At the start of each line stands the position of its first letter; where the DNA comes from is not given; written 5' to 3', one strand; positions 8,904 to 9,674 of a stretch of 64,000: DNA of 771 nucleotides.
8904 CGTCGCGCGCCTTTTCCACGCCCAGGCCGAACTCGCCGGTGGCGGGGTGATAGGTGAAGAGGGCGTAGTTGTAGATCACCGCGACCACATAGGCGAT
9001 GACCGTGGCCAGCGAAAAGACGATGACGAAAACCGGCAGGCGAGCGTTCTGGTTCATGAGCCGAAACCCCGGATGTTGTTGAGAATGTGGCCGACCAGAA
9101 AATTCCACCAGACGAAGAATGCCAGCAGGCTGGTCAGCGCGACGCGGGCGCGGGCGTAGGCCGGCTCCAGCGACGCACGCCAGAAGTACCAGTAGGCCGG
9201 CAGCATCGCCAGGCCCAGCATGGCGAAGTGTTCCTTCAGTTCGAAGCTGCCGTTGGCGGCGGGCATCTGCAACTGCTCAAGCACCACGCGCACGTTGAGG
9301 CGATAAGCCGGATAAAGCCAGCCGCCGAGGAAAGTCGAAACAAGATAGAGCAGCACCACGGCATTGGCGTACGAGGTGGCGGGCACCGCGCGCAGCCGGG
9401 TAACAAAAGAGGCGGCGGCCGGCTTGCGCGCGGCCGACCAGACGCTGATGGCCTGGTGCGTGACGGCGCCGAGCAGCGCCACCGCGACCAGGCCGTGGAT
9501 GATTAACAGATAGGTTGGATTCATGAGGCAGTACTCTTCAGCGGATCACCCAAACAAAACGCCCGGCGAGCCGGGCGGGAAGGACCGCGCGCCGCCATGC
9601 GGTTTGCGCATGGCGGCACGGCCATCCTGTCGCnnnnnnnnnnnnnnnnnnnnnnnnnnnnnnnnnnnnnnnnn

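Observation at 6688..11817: Five-gene operon: two secreted beta-sandwich + CxxCH + propeller proteins with small membrane partners (candidate uncharacterised periplasmic redox system)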

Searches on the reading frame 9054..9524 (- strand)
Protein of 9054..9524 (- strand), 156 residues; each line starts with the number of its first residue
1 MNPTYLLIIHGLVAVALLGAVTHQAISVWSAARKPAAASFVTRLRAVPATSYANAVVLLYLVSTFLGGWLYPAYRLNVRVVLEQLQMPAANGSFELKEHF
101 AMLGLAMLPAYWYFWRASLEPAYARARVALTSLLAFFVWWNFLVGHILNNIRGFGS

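Call 3: search_protein_families(library=pfam, proteins=[window:9054-9524:-], max_evalue=0.1)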
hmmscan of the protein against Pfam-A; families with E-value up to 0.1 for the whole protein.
window:9054-9524:- (156 aa): 1 family
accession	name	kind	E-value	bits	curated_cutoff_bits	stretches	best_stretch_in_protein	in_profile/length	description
PF10027.14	DUF2269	-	0.015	15.8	28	1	5-68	2-63/150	Predicted integral membrane protein (DUF2269)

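Call 4: search_protein_families(library=ncbifam, proteins=[window:9054-9524:-], max_evalue=0.1)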
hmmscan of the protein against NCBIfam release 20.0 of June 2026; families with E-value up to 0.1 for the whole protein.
window:9054-9524:- (156 aa): 0 families

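Call 46: search_protein_families(library=pfam, alignment_id=A4, max_evalue=1)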
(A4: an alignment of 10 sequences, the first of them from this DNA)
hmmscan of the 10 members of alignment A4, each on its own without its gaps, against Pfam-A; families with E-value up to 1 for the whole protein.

A. member 1, seq(156 aa): 1 family
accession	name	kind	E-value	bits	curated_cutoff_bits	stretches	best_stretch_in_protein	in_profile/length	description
PF10027.14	DUF2269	-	0.015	15.8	28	1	5-68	2-63/150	Predicted integral membrane protein (DUF2269)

B. families by the number of members that match (of 10 scanned): 11 families
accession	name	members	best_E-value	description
PF03134.24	TB2_DP1_HVA22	2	0.05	TB2/DP1, HVA22 family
PF03419.18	Peptidase_U4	2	0.075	Sporulation factor SpoIIGA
PF04238.17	DUF420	2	0.44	Protein of unknown function (DUF420)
PF10027.14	DUF2269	1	0.015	Predicted integral membrane protein (DUF2269)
PF02653.21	BPD_transp_2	1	0.041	Branched-chain amino acid transport system / permease component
PF06570.16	DUF1129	1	0.077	Protein of unknown function (DUF1129)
PF20480.3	DUF6720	1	0.13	Family of unknown function (DUF6720)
PF06802.16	DUF1231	1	0.13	Protein of unknown function (DUF1231)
PF21883.1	WLS_GOLD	1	0.13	Wntless, GOLD domain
PF03383.21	Serpentine_r_xa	1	0.21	Caenorhabditis serpentine receptor-like protein, class xa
PF12911.12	OppC_N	1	0.39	N-terminal TM domain of oligopeptide transport permease C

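Call 47: search_solved_structures(query=A4, max_evalue=10)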
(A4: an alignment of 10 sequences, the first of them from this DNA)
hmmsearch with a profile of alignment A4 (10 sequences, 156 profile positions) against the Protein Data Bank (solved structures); distinct sequences matched with E-value up to 10: 3.
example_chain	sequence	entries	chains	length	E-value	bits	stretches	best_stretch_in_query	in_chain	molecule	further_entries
3din_E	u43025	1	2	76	0.11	15.6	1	2-72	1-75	Preprotein translocase subunit SecG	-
9f36_A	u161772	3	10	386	1.4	12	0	68-116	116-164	Arbitrium receptor from ATCC13952 phage | AimR 13952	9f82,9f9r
7dfp_A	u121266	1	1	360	2.9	11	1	110-149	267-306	D(2) dopamine receptor,Soluble cytochrome b562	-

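Call 61: find_related_loci(query=A4, collection=metagenome_contigs, flank=7000)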
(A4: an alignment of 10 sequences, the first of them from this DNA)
Query A4 (156 aa) in metagenome_contigs; peptide patterns used: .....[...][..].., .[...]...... (x = any residue, [..] = any of these).
600 stretches matched a pattern (row limit reached: there are more); 544 encode a relative of the query (tblastn E <= 1e-3); the best 80 are kept; 80 distinct loci.
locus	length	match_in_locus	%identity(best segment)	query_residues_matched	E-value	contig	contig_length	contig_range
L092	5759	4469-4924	71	4-156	9e-68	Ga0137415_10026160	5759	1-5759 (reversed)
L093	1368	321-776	69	4-156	5e-70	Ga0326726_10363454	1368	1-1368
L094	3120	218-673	68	4-156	5e-66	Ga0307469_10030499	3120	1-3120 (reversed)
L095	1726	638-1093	69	4-156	7e-68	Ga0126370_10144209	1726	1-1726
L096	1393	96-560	67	1-156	8e-69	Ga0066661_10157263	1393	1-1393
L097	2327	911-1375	65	1-156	3e-66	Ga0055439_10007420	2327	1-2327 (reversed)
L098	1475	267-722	67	4-156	2e-68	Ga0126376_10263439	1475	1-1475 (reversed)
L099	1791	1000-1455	65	4-156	1e-66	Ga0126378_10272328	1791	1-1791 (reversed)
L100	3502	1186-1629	69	6-154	7e-65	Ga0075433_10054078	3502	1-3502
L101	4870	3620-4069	65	5-154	3e-64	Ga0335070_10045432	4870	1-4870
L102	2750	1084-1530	68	6-155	2e-64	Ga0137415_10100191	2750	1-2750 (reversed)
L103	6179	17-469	64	4-154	2e-63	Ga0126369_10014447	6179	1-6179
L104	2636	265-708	66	6-154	4e-64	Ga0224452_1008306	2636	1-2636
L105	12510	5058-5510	65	4-154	2e-63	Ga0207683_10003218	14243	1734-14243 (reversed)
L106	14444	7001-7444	66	6-154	6e-63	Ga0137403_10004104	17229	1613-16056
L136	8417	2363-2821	63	4-156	4e-59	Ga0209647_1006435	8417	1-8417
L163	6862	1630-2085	59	4-156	4e-54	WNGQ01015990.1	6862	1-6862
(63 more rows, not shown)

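Call 66: search_protein_families(library=pfam, proteins=[L136:3509-4522:+, L163:3168-3686:+, L163:3756-4733:+, L136:943-1428:+, L136:1244-2293:+, L163:1821-2606:+], max_evalue=0.01)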
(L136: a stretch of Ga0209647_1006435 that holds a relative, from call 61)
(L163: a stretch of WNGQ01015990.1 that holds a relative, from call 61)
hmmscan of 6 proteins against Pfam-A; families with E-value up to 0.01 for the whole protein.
L136:3509-4522:+ (337 aa): 2 families
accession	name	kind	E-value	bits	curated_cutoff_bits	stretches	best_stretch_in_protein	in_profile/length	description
PF09084.16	NMT1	-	1.7e-13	51.4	20.5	1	46-248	3-207/216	NMT1/THI5 like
PF13379.11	NMT1_2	-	2.1e-13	51.1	24.7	1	48-263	19-251/252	NMT1-like family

L163:3168-3686:+ (172 aa): 0 families

L163:3756-4733:+ (325 aa): 2 families
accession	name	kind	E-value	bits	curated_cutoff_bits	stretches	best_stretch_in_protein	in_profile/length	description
PF09084.16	NMT1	-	6.6e-16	59.3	20.5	1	40-241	6-210/216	NMT1/THI5 like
PF13379.11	NMT1_2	-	3.2e-13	50.5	24.7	1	38-253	18-251/252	NMT1-like family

L136:943-1428:+ (161 aa): 1 family
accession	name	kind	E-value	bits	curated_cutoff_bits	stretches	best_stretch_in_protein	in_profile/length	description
PF11162.13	DUF2946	-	5.4e-09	37.3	23.7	1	8-116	1-117/117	Protein of unknown function (DUF2946)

L136:1244-2293:+ (349 aa): 1 family
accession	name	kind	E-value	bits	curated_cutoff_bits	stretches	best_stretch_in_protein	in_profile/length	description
PF13505.12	OMP_b-brl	-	0.00064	20.4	28.7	1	186-349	20-175/175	Outer membrane protein beta-barrel domain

L163:1821-2606:+ (261 aa): 0 families

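Call 67: find_homologous_proteins(query=window:9054-9524:-, max_evalue=0.001)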
Query window:9054-9524:- (156 aa): 2292 proteins with E <= 0.001 among 2789 candidates; the best 120 are listed.
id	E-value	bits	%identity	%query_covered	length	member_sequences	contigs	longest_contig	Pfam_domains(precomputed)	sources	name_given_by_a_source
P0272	6.5e-95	333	100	100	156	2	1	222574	-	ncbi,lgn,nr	ncbi:MAG: hypothetical protein JWN73_4800 [Betaproteobacteria bacterium]|nr:hypothetical protein [Be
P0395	2.6e-81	289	86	100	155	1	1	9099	-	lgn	-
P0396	2.6e-73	263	80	100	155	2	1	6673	-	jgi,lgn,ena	-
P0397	6.5e-73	262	78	100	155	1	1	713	-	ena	-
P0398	4.9e-71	255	78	100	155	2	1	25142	-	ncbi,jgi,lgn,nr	ncbi:MAG TPA: hypothetical protein VH105_10970 [Burkholderiales bacterium]|jgi:hypothetical protein|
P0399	9.6e-71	254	78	100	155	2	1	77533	-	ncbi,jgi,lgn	ncbi:MAG TPA: hypothetical protein VGN52_09375 [Burkholderiales bacterium]|jgi:hypothetical protein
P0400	7.7e-69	248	76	100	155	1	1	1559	-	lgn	-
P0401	3.9e-67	243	71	100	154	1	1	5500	-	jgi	jgi:hypothetical protein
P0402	6.3e-67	242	71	100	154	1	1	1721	-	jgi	jgi:hypothetical protein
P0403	1.0e-65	238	69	100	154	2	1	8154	-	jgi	jgi:hypothetical protein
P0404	1.4e-65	238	75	100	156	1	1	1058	-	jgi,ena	-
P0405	3.4e-65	236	74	100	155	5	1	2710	-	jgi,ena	-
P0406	5.4e-65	236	68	100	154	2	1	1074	-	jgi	jgi:hypothetical protein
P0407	1.1e-63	232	70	100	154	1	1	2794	-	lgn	-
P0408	2.5e-63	230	67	98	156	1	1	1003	-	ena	-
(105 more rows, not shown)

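Call 73: predict_structure(alignment_id=A5)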
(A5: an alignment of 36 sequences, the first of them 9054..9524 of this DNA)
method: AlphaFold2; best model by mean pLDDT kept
length: 156 residues; sequences in the alignment: 36
mean_pLDDT: 82.4   pTM: 0.78
mean pLDDT of the five models: 82.4, 82.1, 81.9, 81.1, 79.8
residues with pLDDT >= 90: 58; 70-90: 69; 50-70: 26; < 50: 3
segments of 3 or more residues with pLDDT < 50: 154-156
pLDDT, mean of each block of 10 residues (from residue 1): 85 94 81 59 66 94 92 79 75 79 95 89 89 93 83 53
secondary structure, 60 per line:
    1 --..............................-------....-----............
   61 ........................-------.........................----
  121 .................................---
elements in order: H3-32 H40-43 H49-84 H92-116 H121-153

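Call 75: fold_search(model_id=the predicted structure, library=pdb)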
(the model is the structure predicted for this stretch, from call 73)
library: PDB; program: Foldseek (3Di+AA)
matches with E <= 10: 270; with E <= 0.001: 0
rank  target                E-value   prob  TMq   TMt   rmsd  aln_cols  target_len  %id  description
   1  7e1v_G                4.6e-02  1.00  0.54  0.47   7.6       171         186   14  Cryo-EM structure of apo hybrid respiratory supercomplex consisting of Mycobacterium tuberculosis complexIII and Mycob (released 2021-10-13)
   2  6hwh_W                5.9e-02  1.00  0.49  0.43   6.1       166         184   11  Structure of a functional obligate respiratory supercomplex from Mycobacterium smegmatis (released 2018-11-07)
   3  7e1v_S                8.8e-02  1.00  0.54  0.47   6.8       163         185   12  Cryo-EM structure of apo hybrid respiratory supercomplex consisting of Mycobacterium tuberculosis complexIII and Mycob (released 2021-10-13)
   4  7qhm_F                9.7e-02  1.00  0.57  0.48   6.3       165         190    8  Cytochrome bcc-aa3 supercomplex (respiratory supercomplex III2/IV2) from Corynebacterium glutamicum (stigmatellin and  (released 2022-05-18)
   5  6adq_G                1.3e-01  0.99  0.55  0.44   6.9       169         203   15  Respiratory Complex CIII2CIV2SOD2 from Mycobacterium smegmatis (released 2018-11-14)
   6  9qef_J                1.6e-01  1.00  0.57  0.49   5.6       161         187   12  Respiratory supercomplex from Mycobacterium smegmatis with decylubiquinone (released 2026-01-21)
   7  8hcr_G                1.9e-01  0.99  0.55  0.47   6.5       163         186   12  Cryo-EM structure of the Mycobacterium tuberculosis cytochrome bcc:aa3 supercomplex and a novel inhibitor targeting su (released 2023-05-03)
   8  8uck_c                2.0e-01  0.69  0.35  0.24   7.9       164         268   14  Komagataella pastoris Cytochrome c oxidase (9 subunits) in complex with human VMAT2 (released 2024-10-09)
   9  8ucj_c                2.3e-01  0.89  0.40  0.25   8.4       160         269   16  CryoEM structure of Komagataella pastoris Cytochrome c oxidase (11 subunits) in complex with human VMAT2 (released 2024-10-09)
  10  7q21_E                2.4e-01  0.99  0.56  0.48   6.1       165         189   11  III2-IV2 respiratory supercomplex from Corynebacterium glutamicum (released 2022-02-02)
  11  3cax                  2.4e-01  0.97  0.51  0.27   5.5       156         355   11  Crystal structure of uncharacterized protein PF0695 (released 2008-03-18)
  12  8hcr_S                3.2e-01  0.97  0.56  0.48   6.9       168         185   13  Cryo-EM structure of the Mycobacterium tuberculosis cytochrome bcc:aa3 supercomplex and a novel inhibitor targeting su (released 2023-05-03)
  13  5z62_C                3.2e-01  0.91  0.47  0.31   7.3       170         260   14  Structure of human cytochrome c oxidase (released 2019-02-27)
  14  6egc                  3.4e-01  0.97  0.52  0.54   6.4       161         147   10  Single-chain version of 2L4HC2_23 (PDB 5J0K) (released 2019-05-29)
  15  8zo8_C3               3.6e-01  0.90  0.46  0.31   7.5       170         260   13  Respirasome open state 3 in presence of metformin (SC-MetO3) (released 2025-11-19)
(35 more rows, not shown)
